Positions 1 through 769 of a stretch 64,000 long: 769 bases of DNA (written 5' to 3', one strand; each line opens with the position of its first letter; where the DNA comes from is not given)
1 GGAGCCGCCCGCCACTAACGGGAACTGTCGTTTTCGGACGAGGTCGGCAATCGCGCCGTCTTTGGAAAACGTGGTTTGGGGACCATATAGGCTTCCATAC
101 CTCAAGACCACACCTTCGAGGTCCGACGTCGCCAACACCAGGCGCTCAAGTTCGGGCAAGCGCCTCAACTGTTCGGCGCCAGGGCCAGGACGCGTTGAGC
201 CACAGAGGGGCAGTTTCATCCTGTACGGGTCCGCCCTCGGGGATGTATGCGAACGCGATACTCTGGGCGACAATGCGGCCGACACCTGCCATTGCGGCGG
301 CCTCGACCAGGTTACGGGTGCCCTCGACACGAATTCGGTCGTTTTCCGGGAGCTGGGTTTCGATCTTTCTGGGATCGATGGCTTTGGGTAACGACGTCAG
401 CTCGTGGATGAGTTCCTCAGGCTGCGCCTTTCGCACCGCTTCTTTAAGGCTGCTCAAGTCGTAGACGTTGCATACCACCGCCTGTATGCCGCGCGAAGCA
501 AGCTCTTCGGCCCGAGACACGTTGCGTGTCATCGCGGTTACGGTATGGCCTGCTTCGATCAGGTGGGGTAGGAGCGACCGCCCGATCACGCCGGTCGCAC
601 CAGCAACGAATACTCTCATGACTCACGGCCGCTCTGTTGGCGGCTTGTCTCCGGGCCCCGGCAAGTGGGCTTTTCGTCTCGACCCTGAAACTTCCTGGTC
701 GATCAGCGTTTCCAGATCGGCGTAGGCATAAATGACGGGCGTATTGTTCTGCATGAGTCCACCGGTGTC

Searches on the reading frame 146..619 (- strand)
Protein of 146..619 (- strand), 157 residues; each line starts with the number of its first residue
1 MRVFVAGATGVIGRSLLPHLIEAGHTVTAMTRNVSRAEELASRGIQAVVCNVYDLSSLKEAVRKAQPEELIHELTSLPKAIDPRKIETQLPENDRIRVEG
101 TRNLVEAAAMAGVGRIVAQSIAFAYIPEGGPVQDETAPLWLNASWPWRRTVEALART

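Call 8: search_protein_families(library=pfam, proteins=[window:146-619:-], max_evalue=0.01)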
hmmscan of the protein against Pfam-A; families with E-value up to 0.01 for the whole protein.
window:146-619:- (157 aa): 13 families
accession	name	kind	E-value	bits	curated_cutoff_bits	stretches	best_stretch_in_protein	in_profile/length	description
PF13460.12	NAD_binding_10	-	1.6e-16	61.1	27.2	1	7-153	1-129/184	NAD(P)H-binding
PF05368.20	NmrA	-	1.4e-13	51.5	27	1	2-119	4-105/298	NmrA-like family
PF01370.27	Epimerase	-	1.4e-13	51.3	20.9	1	3-146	1-141/240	NAD dependent epimerase/dehydratase family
PF01073.25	3Beta_HSD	-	4.2e-07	29.7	22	1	5-129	2-126/280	3-beta hydroxysteroid dehydrogenase/isomerase family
PF04321.23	RmlD_sub_bind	-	5.3e-07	29.4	27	1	1-113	1-94/287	RmlD substrate binding domain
PF16363.11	GDP_Man_Dehyd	-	2.7e-05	24.2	27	1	4-72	1-81/332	GDP-mannose 4,6 dehydratase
PF02254.24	TrkA_N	-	7.6e-05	23.4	23.8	1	5-61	3-58/116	TrkA-N domain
PF00106.31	adh_short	-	8.3e-05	22.6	26.6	1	3-66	3-72/195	short chain dehydrogenase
PF03446.21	NAD_binding_2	-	0.00018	22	21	1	9-65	7-56/161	NAD binding domain of 6-phosphogluconate dehydrogenase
PF01488.26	Shikimate_DH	-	0.00022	21.8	24.3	1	2-65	14-76/138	Shikimate / quinate 5-dehydrogenase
PF02719.21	Polysacc_synt_2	-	0.00029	20.6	20.2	1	3-120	1-127/293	Polysaccharide biosynthesis protein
PF03807.23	F420_oxidored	-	0.00048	21.1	21.6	1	9-55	7-56/94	NADP oxidoreductase coenzyme F420-dependent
PF08659.16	KR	-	0.00079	19.8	22.6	1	3-107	3-122/180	KR domain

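Call 9: search_protein_families(library=ncbifam, proteins=[window:146-619:-], max_evalue=0.01)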
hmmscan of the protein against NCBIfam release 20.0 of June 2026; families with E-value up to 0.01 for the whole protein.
window:146-619:- (157 aa): 47 families (the best 25 are shown)
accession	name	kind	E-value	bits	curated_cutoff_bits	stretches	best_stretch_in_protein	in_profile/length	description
NF058621.1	DiazavRedAvaA7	equivalog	1.3e-40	139.9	400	1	1-155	1-149/304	3-diazoavenalumate denitrifying reductase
TIGR03466.1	HpnA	hypoth_equivalog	3.9e-14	52.3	367.65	1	1-139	1-132/327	hopanoid-associated sugar epimerase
NF004520.0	PRK05865.1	equivalog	1.3e-09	36.5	1509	1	1-121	1-103/854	sugar epimerase family protein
NF042422.1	oxyalk_red_OleD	equivalog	3.1e-08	33.4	580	1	1-121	1-110/329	2-alkyl-3-oxoalkanoate reductase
NF042423.1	oxyalk_red_Shew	equivalog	1.5e-07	30.8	580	1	2-121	10-118/331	2-alkyl-3-oxoalkanoate reductase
NF004826.0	PRK06182.1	subfamily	6.3e-07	28.9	305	1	3-66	7-70/274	oxidoreductase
NF005467.0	PRK07060.1-5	equivalog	7.2e-07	29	360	1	2-73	11-83/245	SDR family oxidoreductase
NF005539.0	PRK07201.1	equivalog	8.9e-07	28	549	1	1-123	1-127/657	SDR family oxidoreductase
NF050030.1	thlkprotThyD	equivalog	1.5e-06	27.6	400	1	1-111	1-111/305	thylakoid membrane protein ThyD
TIGR01777.1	yfcH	hypoth_equivalog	4.1e-06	26.6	207.35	1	3-44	1-42/292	TIGR01777 family oxidoreductase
TIGR04180.1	EDH_00030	hypoth_equivalog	1.1e-05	24.6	475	1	3-125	1-125/297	NAD-dependent 4,6-dehydratase LegB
NF052578.1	StrlDmthSdmBMthl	equivalog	1.7e-05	24.8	600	1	1-121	1-113/328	sterol demethylase protein SdmB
NF004284.0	PRK05693.1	equivalog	5.2e-05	23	326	1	3-64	4-65/274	SDR family oxidoreductase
TIGR01214.1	rmlD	equivalog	6e-05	22.3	224.05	1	2-114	1-94/285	dTDP-4-dehydrorhamnose reductase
TIGR01179.1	galE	equivalog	7.2e-05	21.8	262.3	1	3-138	2-138/332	UDP-glucose 4-epimerase GalE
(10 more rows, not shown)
